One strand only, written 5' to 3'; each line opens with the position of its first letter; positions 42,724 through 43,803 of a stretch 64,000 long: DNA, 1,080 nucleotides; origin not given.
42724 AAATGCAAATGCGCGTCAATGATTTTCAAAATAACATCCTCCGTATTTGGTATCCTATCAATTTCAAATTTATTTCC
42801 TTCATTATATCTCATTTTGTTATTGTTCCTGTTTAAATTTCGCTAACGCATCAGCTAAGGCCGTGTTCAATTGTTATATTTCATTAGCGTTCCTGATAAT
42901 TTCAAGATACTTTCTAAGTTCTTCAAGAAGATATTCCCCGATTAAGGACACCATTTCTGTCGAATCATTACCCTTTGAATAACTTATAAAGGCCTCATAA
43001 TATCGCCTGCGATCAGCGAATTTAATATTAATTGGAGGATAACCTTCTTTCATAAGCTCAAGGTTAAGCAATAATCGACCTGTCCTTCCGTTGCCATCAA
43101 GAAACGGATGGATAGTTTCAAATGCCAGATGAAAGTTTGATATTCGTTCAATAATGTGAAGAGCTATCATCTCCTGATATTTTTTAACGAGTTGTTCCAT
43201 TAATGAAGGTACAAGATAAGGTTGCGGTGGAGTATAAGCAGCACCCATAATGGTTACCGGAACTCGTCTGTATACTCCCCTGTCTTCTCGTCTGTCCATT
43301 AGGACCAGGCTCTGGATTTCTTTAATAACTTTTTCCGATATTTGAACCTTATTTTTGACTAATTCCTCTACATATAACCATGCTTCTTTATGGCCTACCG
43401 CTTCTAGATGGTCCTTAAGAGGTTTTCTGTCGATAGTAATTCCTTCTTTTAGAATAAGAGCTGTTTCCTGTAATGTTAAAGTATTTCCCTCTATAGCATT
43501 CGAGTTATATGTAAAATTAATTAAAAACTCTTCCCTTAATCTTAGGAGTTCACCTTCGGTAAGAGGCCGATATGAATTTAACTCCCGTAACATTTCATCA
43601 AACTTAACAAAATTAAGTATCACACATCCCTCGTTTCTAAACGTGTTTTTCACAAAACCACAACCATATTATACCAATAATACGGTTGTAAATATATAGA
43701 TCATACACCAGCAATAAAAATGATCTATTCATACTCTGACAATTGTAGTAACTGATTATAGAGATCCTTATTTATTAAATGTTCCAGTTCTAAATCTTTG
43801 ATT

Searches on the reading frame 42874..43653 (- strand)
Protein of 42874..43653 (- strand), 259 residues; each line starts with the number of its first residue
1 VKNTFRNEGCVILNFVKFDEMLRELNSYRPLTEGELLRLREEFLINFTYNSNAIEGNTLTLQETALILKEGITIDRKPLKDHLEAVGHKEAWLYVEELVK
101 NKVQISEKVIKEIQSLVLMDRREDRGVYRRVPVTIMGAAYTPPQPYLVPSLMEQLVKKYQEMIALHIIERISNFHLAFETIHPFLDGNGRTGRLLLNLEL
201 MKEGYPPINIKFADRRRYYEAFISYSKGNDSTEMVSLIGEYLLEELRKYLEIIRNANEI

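Call 6: search_protein_families(library=pfam, proteins=[window:42874-43653:-], max_evalue=0.01)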
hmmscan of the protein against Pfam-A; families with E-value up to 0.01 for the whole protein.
window:42874-43653:- (259 aa): 1 family
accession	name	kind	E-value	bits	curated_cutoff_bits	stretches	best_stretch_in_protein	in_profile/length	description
PF02661.23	Fic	-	2.4e-19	70.4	24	1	105-199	2-92/93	Fic/DOC family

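Call 9: find_encoding_contigs(protein=window:42874-43653:-, flank=10000, max_places=10)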
Protein window:42874-43653:- (259 aa): no gene with exactly this product is on record in the collection.

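Call 11: find_homologous_proteins(query=window:42874-43653:-, max_evalue=1e-20)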
Query window:42874-43653:- (259 aa): 8000 proteins with E <= 1e-20 among 8000 candidates; the best 120 are listed.
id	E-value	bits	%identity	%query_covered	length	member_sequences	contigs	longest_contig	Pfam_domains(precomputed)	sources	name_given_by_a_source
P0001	1.9e-150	518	100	92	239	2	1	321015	PF02661.24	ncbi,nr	ncbi:Fic family protein [Desulfosporosinus sp. PR]|nr:Fic family protein [Desulfosporosinus sp. PR] 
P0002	3.1e-150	517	94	96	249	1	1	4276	PF02661.24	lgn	-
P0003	6.5e-148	509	93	96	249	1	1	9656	PF02661.24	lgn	-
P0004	6.8e-147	506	88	100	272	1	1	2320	PF02661.24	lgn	-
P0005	5.7e-130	451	79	98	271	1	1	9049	PF02661.24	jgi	jgi:Fic family protein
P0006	3.5e-128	445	80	98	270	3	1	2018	PF02661.24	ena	-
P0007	1.0e-124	433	78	95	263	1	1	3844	PF02661.24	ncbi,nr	ncbi:MAG: Fic family protein [Bacillota bacterium]|nr:Fic family protein [Bacillota bacterium]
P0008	3.0e-124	432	77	97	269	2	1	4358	PF02661.24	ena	-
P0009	4.8e-124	431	78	97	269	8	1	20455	PF02661.24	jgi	-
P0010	6.5e-124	431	79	95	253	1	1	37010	PF02661.24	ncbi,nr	ncbi:MAG: Fic family protein [Desulfosporosinus sp.]|nr:Fic family protein [Desulfosporosinus sp.]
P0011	3.7e-123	428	78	95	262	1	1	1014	PF02661.24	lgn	-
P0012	6.0e-123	428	79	94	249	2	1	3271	PF02661.24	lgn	-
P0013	1.8e-122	426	82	91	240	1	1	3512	PF02661.24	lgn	-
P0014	2.5e-122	426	76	97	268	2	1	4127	PF02661.24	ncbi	ncbi:MAG: Fic family protein [Desulfitobacteriaceae bacterium]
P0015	4.1e-122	425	81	91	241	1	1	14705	PF02661.24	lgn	-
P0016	5.5e-122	424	76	97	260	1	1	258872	PF02661.24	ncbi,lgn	ncbi:Fic family protein [Desulfosporosinus burensis]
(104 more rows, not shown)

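Call 12: find_encoding_contigs(protein=P0003, flank=10000, max_places=4)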
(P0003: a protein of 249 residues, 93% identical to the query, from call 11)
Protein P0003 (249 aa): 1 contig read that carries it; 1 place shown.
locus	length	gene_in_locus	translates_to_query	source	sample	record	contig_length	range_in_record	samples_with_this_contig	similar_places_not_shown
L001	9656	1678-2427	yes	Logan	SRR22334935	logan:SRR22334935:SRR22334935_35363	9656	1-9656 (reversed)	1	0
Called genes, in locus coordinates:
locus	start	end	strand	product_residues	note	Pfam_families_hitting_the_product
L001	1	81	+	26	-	?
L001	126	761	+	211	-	PF00132:Hexapep, PF14602:Hexapep_2 (weak)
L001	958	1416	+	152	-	PF06445:GyrI-like, PF14526:Cass2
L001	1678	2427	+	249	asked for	PF02661:Fic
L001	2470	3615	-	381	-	PF00931:NB-ARC (faint), PF24883:NPHP3_N (faint), PF25199:nSTAND_NTPase5 (faint), PF00910:RNA_helicase (faint), PF03193:RsgA_GTPase (faint), PF03266:NTPase_1 (faint), PF05729:NACHT (faint), PF07728:AAA_5 (faint), +7 more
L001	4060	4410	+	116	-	PF03741:TerC, PF04332:DUF475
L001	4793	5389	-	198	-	PF22381:Staph_reg_Sar_Rot, PF01047:MarR, PF03965:Penicillinase_R (weak), PF12802:MarR_2, PF09339:HTH_IclR (weak), PF13412:HTH_24 (weak)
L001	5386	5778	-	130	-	PF01638:HxlR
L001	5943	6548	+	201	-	PF02525:Flavodoxin_2, PF03358:FMN_red (weak)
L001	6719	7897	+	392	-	PF12832:MFS_1_like (weak), PF13347:MFS_2 (weak), PF00083:Sugar_tr, PF06779:MFS_4 (weak), PF07690:MFS_1, PF03209:PUCC (faint), PF07690:MFS_1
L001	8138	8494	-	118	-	PF00903:Glyoxalase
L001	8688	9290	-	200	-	PF00440:TetR_N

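Call 13: find_encoding_contigs(protein=P0010, flank=10000, max_places=4)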
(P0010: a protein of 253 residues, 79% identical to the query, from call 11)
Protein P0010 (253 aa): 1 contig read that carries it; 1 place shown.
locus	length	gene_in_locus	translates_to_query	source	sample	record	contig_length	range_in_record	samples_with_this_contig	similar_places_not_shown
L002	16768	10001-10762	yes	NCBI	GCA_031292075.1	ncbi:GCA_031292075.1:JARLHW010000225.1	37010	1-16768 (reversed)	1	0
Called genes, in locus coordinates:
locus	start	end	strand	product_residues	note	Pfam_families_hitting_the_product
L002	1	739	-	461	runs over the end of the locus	PF06609:TRI12, PF07690:MFS_1, PF00083:Sugar_tr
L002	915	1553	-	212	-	PF02589:LUD_dom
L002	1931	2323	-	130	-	PF01243:PNPOx_N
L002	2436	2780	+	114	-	PF01638:HxlR, PF12840:HTH_20 (weak)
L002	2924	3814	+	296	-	PF00701:DHDPS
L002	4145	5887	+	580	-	PF10101:DUF2339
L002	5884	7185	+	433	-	PF00754:F5_F8_type_C (faint), PF13163:DUF3999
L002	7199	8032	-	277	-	-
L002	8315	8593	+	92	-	PF17247:DUF5316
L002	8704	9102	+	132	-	PF06983:3-dmu-9_3-mt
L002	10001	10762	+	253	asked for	PF02661:Fic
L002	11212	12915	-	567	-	PF00890:FAD_binding_2 (faint), PF00732:GMC_oxred_N, PF05199:GMC_oxred_C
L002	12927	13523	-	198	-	-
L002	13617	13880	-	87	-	-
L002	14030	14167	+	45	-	-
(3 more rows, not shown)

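Call 14: find_encoding_contigs(protein=P0016, flank=10000, max_places=4)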
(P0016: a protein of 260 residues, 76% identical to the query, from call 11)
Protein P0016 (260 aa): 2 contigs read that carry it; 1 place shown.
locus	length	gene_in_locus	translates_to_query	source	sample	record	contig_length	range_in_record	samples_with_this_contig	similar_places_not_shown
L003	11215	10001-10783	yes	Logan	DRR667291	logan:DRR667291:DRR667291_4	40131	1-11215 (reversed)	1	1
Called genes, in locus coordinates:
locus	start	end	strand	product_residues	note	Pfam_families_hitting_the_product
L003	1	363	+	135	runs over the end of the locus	-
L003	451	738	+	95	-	PF05685:Uma2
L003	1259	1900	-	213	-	PF00672:HAMP (weak)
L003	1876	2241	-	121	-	-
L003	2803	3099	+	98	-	PF00005:ABC_tran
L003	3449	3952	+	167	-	PF00694:Aconitase_C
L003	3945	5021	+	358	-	PF00180:Iso_dh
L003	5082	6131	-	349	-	PF08447:PAS_3, PF00990:GGDEF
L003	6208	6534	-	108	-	-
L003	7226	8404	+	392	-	PF01594:AI-2E_transport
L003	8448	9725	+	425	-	PF25160:LdpA_Fe-S-bd (weak), PF00037:Fer4, PF12797:Fer4_2 (weak), PF12837:Fer4_6 (weak), PF12838:Fer4_7, PF13187:Fer4_9, PF13237:Fer4_10 (weak)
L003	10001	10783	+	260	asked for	PF02661:Fic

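Call 22: find_encoding_contigs(protein=P0002, flank=10000, max_places=4)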
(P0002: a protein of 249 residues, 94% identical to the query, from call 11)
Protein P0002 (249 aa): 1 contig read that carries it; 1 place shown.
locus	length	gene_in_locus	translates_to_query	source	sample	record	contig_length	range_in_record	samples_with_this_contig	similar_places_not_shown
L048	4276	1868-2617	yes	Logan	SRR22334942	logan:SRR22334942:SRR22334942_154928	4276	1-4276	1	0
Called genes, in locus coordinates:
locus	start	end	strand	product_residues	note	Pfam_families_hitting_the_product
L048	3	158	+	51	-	?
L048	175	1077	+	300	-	PF08220:HTH_DeoR (faint), PF08279:HTH_11, PF19187:HTH_PafC (weak), PF13280:WYL, PF25583:WCX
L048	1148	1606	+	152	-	PF06445:GyrI-like, PF14526:Cass2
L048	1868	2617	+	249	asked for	PF02661:Fic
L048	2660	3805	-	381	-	PF00931:NB-ARC (faint), PF24883:NPHP3_N (faint), PF25199:nSTAND_NTPase5 (faint), PF00910:RNA_helicase (faint), PF03193:RsgA_GTPase (faint), PF03266:NTPase_1 (faint), PF05729:NACHT (faint), PF07728:AAA_5 (faint), +7 more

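Call 23: find_encoding_contigs(protein=P0001, flank=10000, max_places=4)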
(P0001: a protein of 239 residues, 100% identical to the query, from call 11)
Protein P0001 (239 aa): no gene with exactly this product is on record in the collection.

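Call 41: find_encoding_contigs(protein=P0004, flank=10000, max_places=4)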
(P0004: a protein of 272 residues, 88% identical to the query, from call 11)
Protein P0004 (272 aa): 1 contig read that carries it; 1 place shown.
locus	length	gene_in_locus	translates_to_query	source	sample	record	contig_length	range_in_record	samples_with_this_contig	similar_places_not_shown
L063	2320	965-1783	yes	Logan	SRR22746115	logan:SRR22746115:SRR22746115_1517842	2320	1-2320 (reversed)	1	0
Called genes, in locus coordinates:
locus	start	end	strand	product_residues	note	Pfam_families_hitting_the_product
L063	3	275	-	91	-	?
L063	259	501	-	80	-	-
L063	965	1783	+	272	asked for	PF02661:Fic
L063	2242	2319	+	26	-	?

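Call 48: search_solved_structures(query=window:42874-43653:-, max_evalue=1e-10, show_alignments=1)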
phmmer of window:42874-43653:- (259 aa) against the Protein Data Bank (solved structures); distinct sequences matched with E-value up to 1e-10: 16.
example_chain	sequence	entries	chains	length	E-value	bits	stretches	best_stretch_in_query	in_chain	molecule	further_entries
6i7g_A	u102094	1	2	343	1.3e-26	97.3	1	30-228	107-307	Adenosine monophosphate-protein transferase FICD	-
4u04_A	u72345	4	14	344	1.3e-26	97.3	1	30-228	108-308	Adenosine monophosphate-protein transferase FICD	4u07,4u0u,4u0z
6i7h_A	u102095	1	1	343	6.2e-26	95.1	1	30-228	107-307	Adenosine monophosphate-protein transferase FICD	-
6i7i_A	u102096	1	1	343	8.5e-26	94.6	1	30-228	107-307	Adenosine monophosphate-protein transferase FICD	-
9yz5_A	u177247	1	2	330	1.1e-25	94.3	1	30-228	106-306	Protein adenylyltransferase FICD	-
4u0s_A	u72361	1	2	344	1.2e-25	94.1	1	30-228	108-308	Adenosine monophosphate-protein transferase FICD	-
6i7j_A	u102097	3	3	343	1.6e-25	93.7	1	30-228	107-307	Adenosine monophosphate-protein transferase FICD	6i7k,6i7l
5jj6_A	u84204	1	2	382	3.2e-25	92.7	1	36-254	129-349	Adenosine monophosphate-protein transferase FICD homolog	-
6zmd_B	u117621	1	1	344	8.7e-25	91.3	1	30-229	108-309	Protein adenylyltransferase FICD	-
5jj7_A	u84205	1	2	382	3e-24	89.5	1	36-254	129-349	Adenosine monophosphate-protein transferase FICD homolog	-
7b7z_A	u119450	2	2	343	3.9e-24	89.2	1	30-228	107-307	Protein adenylyltransferase FICD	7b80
4x2e_A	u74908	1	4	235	1.6e-22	83.8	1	45-230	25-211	Fic family protein putative filamentation induced by cAMP protein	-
4x2c_A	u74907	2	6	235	2.9e-21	79.8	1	45-230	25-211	Fic family protein putative filamentation induced by cAMP protein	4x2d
3cuc_A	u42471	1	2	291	5.1e-21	79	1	21-219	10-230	Protein of unknown function with a Fic domain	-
4rgl_A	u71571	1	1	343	2.2e-11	47.4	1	25-238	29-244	Filamentation induced by cAMP protein Fic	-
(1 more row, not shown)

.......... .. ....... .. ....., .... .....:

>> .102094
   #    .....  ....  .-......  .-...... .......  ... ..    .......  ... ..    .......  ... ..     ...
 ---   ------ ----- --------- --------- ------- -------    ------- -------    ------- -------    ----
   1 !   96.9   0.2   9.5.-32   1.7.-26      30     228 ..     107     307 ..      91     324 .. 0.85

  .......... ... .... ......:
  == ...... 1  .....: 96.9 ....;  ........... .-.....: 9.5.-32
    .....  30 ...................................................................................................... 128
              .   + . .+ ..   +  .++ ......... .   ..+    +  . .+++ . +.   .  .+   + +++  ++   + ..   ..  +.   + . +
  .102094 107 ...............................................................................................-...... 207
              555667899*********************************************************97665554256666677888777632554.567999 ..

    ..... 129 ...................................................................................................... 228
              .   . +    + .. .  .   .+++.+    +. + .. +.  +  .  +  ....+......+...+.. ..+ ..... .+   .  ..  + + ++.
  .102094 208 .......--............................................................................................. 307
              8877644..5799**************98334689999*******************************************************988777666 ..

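Call 49: search_protein_families(library=padloc, proteins=[window:42874-43653:-], max_evalue=0.001)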
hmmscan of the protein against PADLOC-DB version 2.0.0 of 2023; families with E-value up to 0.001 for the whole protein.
window:42874-43653:- (259 aa): 9 families
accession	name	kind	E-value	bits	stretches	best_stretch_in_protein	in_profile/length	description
PDLC04840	PDC-S04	-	1e-41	141.1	1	42-246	10-216/227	-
PDLC04836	PDC-S04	-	4e-37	125.7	1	43-232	25-217/244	-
PDLC03963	SoFic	-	5.3e-33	112.9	1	20-258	34-276/361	-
PDLC04837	PDC-S04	-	8.3e-33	111.6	1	41-238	23-220/234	-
PDLC04839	PDC-S04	-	1.2e-18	65.6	1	63-242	17-202/205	-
PDLC04966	PDC-S24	-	3.1e-11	40.8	1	100-208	227-344/497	-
PDLC04838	PDC-S04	-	2.3e-09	35.3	1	159-242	121-202/209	-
PDLC04842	PDC-S04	-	4.1e-07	27.9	1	91-247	28-175/202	-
PDLC04841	PDC-S04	-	1e-06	26.6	1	151-245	180-271/292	-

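Call 62: search_protein_families(library=ncbifam, proteins=[window:42874-43653:-], max_evalue=0.001)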
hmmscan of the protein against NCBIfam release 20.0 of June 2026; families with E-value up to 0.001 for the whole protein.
window:42874-43653:- (259 aa): 6 families
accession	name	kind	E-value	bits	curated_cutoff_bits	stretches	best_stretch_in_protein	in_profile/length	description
NF046030.1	ProtAdlyltaseSoFic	equivalog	2.3e-09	36.7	550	1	137-205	147-216/361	protein adenylyltransferase Fic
NF046029.1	ProtAdlyltaseNmFic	equivalog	5.2e-06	26.3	230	1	152-244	68-157/177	protein adenylyltransferase Fic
NF041381.1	XopAC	subfamily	1.5e-05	23.9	450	1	158-223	369-433/451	XopAC/AvrAC family type III secretion system effector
TIGR02613.1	mob_myst_B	hypoth_equivalog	8.7e-05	22.5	124.4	1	164-213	105-154/186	mobile mystery protein B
NF043028.1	T4SS_AnkX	equivalog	0.00025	19.3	1400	1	176-208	219-252/938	Dot/Icm T4SS effector AnkN/AnkX/LegA8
NF045983.1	ProtAdnltaseVbhT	equivalog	0.00066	18.9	800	0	109-244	58-195/419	type II toxin-antitoxin system protein adenylyltransferase VbhT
